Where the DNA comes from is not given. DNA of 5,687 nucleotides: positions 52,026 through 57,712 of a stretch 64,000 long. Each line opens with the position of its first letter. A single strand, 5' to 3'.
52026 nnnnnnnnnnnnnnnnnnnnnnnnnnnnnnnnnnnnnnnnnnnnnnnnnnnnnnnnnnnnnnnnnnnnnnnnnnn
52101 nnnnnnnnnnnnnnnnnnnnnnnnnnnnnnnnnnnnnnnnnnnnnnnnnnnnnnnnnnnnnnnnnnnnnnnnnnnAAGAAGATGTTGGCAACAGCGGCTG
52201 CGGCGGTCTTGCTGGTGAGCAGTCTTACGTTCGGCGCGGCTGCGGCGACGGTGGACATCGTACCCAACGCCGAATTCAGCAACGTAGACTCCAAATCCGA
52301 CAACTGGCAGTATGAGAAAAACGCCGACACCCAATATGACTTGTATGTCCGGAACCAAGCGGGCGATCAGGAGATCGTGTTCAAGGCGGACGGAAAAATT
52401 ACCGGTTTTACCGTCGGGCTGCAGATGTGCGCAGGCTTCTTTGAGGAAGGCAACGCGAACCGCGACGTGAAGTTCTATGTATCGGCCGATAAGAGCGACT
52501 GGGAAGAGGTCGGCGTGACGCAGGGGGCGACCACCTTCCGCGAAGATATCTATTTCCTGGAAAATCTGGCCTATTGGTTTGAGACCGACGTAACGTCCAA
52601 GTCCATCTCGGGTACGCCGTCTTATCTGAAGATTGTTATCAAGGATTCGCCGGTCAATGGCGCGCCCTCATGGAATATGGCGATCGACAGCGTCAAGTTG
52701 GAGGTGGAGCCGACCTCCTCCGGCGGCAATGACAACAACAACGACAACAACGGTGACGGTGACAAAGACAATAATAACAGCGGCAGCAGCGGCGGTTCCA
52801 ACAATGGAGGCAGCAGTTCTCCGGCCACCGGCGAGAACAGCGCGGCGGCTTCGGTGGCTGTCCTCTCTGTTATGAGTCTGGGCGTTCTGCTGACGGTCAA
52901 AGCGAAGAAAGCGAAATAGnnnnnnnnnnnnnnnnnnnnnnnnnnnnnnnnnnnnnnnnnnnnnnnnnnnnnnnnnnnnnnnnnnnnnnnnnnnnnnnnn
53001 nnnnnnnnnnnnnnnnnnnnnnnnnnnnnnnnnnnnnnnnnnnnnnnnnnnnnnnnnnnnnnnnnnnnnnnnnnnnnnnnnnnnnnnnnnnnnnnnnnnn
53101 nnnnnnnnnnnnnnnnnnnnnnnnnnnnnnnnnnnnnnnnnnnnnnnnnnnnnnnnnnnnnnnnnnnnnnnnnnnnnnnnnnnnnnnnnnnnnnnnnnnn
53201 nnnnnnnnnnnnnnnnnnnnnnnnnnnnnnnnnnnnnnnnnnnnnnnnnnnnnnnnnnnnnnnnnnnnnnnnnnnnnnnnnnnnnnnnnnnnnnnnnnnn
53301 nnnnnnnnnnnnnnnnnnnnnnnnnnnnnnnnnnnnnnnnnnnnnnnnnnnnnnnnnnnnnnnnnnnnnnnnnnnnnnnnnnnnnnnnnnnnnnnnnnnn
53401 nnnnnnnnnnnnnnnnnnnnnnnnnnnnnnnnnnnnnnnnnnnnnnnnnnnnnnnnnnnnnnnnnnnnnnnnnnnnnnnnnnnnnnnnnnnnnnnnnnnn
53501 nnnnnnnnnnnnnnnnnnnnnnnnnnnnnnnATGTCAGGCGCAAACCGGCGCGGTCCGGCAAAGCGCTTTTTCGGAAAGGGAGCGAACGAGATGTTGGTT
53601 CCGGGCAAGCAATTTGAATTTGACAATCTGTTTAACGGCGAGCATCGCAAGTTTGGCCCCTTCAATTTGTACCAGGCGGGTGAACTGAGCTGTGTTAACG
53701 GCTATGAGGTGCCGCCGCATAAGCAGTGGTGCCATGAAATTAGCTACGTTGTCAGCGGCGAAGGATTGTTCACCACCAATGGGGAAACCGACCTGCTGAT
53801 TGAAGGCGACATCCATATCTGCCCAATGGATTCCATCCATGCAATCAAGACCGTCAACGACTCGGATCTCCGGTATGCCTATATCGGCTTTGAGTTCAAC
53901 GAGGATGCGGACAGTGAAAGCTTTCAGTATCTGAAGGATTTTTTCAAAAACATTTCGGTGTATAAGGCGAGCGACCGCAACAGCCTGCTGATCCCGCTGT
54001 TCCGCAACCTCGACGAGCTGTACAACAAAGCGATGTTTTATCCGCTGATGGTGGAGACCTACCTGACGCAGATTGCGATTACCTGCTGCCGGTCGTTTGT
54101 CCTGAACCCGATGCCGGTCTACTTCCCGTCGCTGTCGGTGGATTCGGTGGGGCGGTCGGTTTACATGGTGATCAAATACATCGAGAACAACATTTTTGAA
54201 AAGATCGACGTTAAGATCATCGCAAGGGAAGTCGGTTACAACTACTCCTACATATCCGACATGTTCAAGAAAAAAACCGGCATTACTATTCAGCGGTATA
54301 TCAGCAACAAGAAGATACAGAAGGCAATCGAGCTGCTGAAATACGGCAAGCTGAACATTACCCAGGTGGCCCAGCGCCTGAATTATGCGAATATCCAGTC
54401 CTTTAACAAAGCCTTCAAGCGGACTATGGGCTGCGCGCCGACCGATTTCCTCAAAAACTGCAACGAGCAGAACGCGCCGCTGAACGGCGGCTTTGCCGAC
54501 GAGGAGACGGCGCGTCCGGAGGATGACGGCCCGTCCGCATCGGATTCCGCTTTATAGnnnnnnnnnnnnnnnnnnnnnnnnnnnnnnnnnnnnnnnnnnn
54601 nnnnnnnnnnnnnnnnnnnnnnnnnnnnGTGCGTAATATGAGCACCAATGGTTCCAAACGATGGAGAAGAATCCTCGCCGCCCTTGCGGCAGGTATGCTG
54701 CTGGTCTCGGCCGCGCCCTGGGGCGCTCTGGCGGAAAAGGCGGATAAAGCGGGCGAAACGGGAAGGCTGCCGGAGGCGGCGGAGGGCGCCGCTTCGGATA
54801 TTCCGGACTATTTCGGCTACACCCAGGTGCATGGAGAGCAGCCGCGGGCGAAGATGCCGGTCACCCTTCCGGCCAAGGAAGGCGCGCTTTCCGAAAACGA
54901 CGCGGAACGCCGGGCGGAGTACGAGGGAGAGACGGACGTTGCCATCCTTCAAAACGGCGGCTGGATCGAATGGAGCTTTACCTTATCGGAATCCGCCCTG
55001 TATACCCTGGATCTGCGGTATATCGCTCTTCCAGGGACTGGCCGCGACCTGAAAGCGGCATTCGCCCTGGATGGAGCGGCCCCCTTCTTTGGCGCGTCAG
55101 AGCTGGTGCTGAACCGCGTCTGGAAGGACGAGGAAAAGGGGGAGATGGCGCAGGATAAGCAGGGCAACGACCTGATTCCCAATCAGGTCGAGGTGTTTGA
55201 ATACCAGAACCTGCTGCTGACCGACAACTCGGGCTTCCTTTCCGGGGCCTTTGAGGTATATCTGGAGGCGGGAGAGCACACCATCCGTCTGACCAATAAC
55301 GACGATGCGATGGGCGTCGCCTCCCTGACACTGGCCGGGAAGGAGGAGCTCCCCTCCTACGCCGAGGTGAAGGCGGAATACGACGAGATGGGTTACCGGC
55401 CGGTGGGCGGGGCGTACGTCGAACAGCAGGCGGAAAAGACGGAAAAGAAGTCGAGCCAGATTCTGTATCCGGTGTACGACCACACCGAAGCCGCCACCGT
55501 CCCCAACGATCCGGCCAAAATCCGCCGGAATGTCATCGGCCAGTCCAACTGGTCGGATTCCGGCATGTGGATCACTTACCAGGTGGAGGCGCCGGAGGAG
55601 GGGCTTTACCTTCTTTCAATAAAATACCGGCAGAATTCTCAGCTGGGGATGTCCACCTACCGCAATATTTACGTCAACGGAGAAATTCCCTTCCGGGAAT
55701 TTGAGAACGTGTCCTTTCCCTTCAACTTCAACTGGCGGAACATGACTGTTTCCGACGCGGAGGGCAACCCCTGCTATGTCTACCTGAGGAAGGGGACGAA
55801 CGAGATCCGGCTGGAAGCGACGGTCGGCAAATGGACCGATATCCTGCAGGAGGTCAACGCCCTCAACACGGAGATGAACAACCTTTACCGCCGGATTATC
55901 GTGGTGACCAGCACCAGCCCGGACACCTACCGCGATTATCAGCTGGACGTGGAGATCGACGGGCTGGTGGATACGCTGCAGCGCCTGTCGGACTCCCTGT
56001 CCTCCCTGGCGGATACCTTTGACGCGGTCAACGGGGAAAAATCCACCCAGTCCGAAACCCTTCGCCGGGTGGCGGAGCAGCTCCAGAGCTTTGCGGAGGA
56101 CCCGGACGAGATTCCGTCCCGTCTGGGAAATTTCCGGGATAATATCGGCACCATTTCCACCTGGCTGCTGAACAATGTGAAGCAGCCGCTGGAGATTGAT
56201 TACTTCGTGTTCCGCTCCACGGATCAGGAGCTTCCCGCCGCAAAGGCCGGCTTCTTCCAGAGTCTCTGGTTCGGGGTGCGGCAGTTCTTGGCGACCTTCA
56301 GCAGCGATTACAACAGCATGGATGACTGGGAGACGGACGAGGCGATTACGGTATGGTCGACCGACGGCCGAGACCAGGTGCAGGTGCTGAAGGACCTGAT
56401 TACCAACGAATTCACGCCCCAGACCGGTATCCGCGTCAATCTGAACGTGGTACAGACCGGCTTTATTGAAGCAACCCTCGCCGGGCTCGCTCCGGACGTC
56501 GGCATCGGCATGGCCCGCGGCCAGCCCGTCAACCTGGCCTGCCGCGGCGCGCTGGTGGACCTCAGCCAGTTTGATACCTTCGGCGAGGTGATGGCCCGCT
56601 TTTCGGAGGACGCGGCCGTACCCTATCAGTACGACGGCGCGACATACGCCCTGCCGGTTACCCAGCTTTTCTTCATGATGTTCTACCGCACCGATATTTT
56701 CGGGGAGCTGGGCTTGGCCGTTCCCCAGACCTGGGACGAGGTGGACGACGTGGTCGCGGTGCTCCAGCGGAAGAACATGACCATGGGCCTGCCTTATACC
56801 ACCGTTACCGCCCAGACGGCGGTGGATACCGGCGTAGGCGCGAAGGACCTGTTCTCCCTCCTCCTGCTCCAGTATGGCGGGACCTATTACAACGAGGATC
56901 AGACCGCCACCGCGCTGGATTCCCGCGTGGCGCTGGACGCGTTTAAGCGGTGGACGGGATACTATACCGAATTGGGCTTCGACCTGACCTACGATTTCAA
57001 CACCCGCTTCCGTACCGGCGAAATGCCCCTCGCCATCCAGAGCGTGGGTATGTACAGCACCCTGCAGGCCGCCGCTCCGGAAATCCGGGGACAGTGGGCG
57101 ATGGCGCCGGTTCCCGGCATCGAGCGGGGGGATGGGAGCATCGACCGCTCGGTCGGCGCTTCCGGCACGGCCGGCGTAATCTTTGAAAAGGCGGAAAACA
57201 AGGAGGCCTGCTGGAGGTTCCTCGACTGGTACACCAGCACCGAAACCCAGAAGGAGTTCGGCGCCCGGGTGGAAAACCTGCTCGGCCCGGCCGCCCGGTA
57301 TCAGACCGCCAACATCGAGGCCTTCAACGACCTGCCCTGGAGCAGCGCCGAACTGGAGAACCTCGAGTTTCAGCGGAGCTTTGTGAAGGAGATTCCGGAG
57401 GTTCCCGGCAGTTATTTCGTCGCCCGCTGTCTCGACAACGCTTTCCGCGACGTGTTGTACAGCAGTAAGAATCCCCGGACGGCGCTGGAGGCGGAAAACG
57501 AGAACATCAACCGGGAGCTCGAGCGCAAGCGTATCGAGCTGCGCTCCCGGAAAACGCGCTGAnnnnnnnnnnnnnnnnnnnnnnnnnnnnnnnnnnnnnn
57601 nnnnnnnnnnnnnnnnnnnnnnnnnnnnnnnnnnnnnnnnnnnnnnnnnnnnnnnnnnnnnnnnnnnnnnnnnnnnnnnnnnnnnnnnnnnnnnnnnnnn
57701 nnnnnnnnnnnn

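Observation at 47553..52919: Three consecutive surface proteins end in (S/P)PXTG-type sorting signals, but no sortase gene is in the window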

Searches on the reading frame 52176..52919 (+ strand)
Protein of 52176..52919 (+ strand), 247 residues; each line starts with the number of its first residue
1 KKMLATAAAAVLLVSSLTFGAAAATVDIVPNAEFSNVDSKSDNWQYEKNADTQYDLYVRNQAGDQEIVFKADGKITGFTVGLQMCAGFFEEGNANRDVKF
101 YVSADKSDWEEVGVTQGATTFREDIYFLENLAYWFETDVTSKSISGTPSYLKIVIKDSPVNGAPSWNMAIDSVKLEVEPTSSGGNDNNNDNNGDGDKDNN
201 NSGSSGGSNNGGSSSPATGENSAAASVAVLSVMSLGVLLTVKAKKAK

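Call 6: search_protein_families(library=pfam, proteins=[window:52176-52919:+], max_evalue=0.01)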
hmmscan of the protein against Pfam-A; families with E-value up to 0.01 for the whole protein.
window:52176-52919:+ (247 aa): 0 families
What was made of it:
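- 52173..52919 (+): Protein 3, 248 aa. It has a signal peptide, one CBM32/discoidin-like module, an Asn/Gly/Asp/Ser linker and a sorting signal. No Pfam hit (call 6).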

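Call 8: search_protein_families(library=ncbifam, proteins=[window:52176-52919:+], max_evalue=1)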
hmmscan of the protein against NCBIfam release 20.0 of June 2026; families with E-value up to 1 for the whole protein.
window:52176-52919:+ (247 aa): 1 family
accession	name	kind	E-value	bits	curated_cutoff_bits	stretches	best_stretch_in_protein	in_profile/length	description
TIGR01167.1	LPXTG_anchor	domain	0.24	12.2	15.9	1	216-245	3-33/34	LPXTG cell wall anchor domain-containing protein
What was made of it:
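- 52818..52919 (+): Sorting signal of protein 3: SPATG, then EN, 20 hydrophobic residues, then KAKKAK. TIGR01167 scores only 12.2 against a cut-off of 15.9 (call 8).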

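Call 9: find_encoding_contigs(protein=window:52176-52919:+, flank=10000, max_places=10)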
Protein window:52176-52919:+ (247 aa): no gene with exactly this product is on record in the collection.

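Call 23: find_homologous_proteins(query=window:52176-52919:+, max_evalue=0.001)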
Query window:52176-52919:+ (247 aa): 2 proteins with E <= 0.001 among 8000 candidates.
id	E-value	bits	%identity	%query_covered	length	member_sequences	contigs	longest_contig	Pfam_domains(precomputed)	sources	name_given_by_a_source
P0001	1.1e-154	531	100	100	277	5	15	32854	-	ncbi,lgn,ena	-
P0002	2.4e-117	408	78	100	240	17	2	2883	-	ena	-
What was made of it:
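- Tried and rejected: The protein 3 homologue search returned only 2 clusters (call 23).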

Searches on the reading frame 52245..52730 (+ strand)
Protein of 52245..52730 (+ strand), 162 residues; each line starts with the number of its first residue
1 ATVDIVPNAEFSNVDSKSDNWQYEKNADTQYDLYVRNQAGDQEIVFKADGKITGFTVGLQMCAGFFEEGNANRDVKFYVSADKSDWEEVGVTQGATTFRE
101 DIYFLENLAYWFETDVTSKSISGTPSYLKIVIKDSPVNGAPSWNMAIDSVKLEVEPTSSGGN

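Call 66: predict_structure(alignment_id=A3)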
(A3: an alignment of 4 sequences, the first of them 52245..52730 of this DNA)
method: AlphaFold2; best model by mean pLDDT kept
length: 162 residues; sequences in the alignment: 4
mean_pLDDT: 74.3   pTM: 0.77
mean pLDDT of the five models: 74.3, 72.6, 71.6, 61.5, 59.4
residues with pLDDT >= 90: 41; 70-90: 54; 50-70: 52; < 50: 15
segments of 3 or more residues with pLDDT < 50: 137-141, 159-162
pLDDT, mean of each block of 10 residues (from residue 1): 52 78 63 68 88 90 58 85 94 79 55 86 93 63 71 75 36
secondary structure, 60 per line:
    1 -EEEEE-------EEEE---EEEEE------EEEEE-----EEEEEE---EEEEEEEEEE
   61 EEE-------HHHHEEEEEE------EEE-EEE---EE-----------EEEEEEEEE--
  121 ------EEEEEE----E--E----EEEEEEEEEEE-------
elements in order: E2-6 E14-17 E21-25 E32-36 E42-47 E51-63 H71-74 E75-80 E87-89 E91-93 E110-118 E127-132 E145-155
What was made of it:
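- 52173..52919 (+): The AlphaFold2 model has mean pLDDT 74 and pTM 0.77 (call 66).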

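Call 69: fold_search(model_id=the predicted structure, library=pdb)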
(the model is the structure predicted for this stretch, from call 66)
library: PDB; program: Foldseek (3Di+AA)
matches with E <= 10: 1251; with E <= 0.001: 13
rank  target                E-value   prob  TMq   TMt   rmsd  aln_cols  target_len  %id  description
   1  6k0q_A                2.0e-04  1.00  0.46  0.17   9.6       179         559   16  Catalytic domain of GH87 alpha-1,3-glucanase D1068A in complex with nigerose (released 2019-12-25)
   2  6k0p_A                2.5e-04  1.00  0.46  0.17   9.6       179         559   16  Catalytic domain of GH87 alpha-1,3-glucanase D1045A in complex with nigerose (released 2019-12-25)
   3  6k0m                  2.9e-04  1.00  0.46  0.17   9.4       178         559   16  Catalytic domain of GH87 alpha-1,3-glucanase from Paenibacillus glycanilyticus FH11 (released 2019-12-25)
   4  6k0s_A                4.2e-04  1.00  0.46  0.17   9.6       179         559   16  Catalytic domain of GH87 alpha-1,3-glucanase D1069A in complex with nigerose (released 2019-12-25)
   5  7nit_F                4.2e-04  1.00  0.43  0.08   9.6       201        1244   10  X-ray structure of a multidomain BbgIII from Bifidobacterium bifidum (released 2021-12-22)
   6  2w1u_B                5.0e-04  1.00  0.47  0.51   8.3       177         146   11  A family 32 carbohydrate-binding module, from the Mu toxin produced by Clostridium perfringens, in complex with beta-D (released 2009-05-05)
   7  6k0v_A                5.5e-04  1.00  0.48  0.18   8.5       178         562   15  Catalytic domain of GH87 alpha-1,3-glucanase D1069A in complex with tetrasaccharides (released 2019-12-25)
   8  7nit_C                5.5e-04  1.00  0.45  0.09   8.8       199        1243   11  X-ray structure of a multidomain BbgIII from Bifidobacterium bifidum (released 2021-12-22)
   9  2w1q_B                6.1e-04  1.00  0.43  0.48   8.1       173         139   12  Unique ligand binding specificity for a family 32 Carbohydrate- Binding Module from the Mu toxin produced by Clostridi (released 2009-05-05)
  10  7nit_B                6.8e-04  1.00  0.43  0.09   9.1       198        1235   11  X-ray structure of a multidomain BbgIII from Bifidobacterium bifidum (released 2021-12-22)
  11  3f2z                  8.5e-04  1.00  0.44  0.47   7.7       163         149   16  Crystal structure of the C-terminal domain of a chitobiase (BF3579) from Bacteroides fragilis, Northeast Structural Geno (released 2008-11-18)
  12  2w1s_B                8.9e-04  1.00  0.43  0.48   8.0       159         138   13  Unique ligand binding specificity of a family 32 Carbohydrate-Binding Module from the Mu toxin produced by Clostridium (released 2009-05-05)
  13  6q63_A                9.9e-04  1.00  0.41  0.11   6.4       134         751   13  BT0459 (released 2019-05-08)
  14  2w1u_D                1.0e-03  1.00  0.45  0.49   8.1       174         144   14  A family 32 carbohydrate-binding module, from the Mu toxin produced by Clostridium perfringens, in complex with beta-D (released 2009-05-05)
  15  2wdb_D                1.0e-03  1.00  0.42  0.46   8.2       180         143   14  A family 32 carbohydrate-binding module, from the Mu toxin produced by Clostridium perfringens, in complex with beta-D (released 2009-05-05)
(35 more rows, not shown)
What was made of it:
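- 52173..52919 (+): Foldseek against PDB gives CBM32, F5/8 type C and GH-appended beta-sandwiches at E about 2e-4 and TM about 0.45 (call 69).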

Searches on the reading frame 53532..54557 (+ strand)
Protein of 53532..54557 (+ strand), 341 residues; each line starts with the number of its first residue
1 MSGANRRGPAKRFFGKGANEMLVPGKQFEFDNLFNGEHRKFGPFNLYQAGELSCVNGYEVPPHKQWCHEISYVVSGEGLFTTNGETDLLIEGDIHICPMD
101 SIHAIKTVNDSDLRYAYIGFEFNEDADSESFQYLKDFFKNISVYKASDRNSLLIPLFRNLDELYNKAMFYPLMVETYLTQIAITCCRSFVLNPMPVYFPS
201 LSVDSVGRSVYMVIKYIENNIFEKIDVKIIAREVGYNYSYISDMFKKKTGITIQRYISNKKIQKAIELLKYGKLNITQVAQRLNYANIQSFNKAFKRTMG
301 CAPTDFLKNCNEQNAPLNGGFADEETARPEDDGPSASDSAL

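Call 6: search_protein_families(library=pfam, proteins=[window:53532-54557:+], max_evalue=0.01)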
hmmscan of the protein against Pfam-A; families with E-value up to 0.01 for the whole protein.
window:53532-54557:+ (341 aa): 5 families
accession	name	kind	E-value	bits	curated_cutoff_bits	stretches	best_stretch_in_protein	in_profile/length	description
PF12833.13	HTH_18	-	3.7e-19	69.2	33.6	1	230-308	1-79/80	Helix-turn-helix domain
PF00165.29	HTH_AraC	-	4.3e-15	55.8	26.6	2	273-308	8-42/42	Bacterial regulatory helix-turn-helix proteins, AraC family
PF02311.25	AraC_binding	-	1.1e-07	32.2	21.1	1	47-180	3-133/135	AraC-like ligand binding domain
PF07883.17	Cupin_2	-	2e-05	24.6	27.2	1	59-115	10-66/70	Cupin domain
PF05771.16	Pox_A31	-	0.0073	16.8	22.4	0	210-289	3-81/113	Poxvirus A31 protein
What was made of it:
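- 53532..54557 (+): AraC-family regulator directly downstream. It is syntenic with the three genes in the related species. Pfam HTH_18 and AraC_binding (call 6).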

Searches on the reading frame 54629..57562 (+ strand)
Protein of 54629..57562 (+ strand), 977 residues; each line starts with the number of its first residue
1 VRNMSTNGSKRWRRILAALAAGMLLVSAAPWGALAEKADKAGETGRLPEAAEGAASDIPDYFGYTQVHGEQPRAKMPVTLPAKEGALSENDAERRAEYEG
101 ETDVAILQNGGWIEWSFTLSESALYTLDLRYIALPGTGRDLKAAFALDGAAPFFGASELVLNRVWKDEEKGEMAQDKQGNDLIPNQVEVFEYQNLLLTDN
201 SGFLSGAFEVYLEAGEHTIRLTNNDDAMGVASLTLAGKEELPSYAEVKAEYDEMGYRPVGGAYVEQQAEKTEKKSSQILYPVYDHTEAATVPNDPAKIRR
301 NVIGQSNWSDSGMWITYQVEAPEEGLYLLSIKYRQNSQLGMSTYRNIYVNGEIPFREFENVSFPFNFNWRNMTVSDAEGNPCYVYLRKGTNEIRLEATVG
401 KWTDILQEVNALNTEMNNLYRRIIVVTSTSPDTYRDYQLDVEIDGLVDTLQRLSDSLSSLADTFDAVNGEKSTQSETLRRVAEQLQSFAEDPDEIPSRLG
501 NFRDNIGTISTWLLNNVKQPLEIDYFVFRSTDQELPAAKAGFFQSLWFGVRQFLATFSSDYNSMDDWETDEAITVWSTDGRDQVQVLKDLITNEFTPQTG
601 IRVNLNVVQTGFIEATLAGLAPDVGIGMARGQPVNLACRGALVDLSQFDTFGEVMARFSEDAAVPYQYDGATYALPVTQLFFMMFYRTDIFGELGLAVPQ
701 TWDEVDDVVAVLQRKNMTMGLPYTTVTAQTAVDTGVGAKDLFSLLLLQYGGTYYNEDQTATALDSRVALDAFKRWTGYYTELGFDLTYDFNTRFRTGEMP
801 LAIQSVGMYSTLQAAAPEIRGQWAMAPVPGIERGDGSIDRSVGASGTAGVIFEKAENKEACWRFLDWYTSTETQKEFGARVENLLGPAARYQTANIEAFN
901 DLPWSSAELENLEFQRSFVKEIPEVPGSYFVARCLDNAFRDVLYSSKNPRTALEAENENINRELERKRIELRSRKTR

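Call 6: search_protein_families(library=pfam, proteins=[window:54629-57562:+], max_evalue=0.01)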
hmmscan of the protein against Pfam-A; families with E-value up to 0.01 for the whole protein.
window:54629-57562:+ (977 aa): 3 families
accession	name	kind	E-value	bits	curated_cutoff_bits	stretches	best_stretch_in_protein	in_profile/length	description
PF13416.11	SBP_bac_8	-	7.2e-24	85.5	27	1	593-878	4-253/279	Bacterial extracellular solute-binding protein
PF01547.30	SBP_bac_1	-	2.3e-23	84.1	26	1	586-875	9-307/307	Bacterial extracellular solute-binding protein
PF03422.21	CBM_6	-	0.006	17.3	28.9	0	91-130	12-52/125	Carbohydrate binding module (family 6)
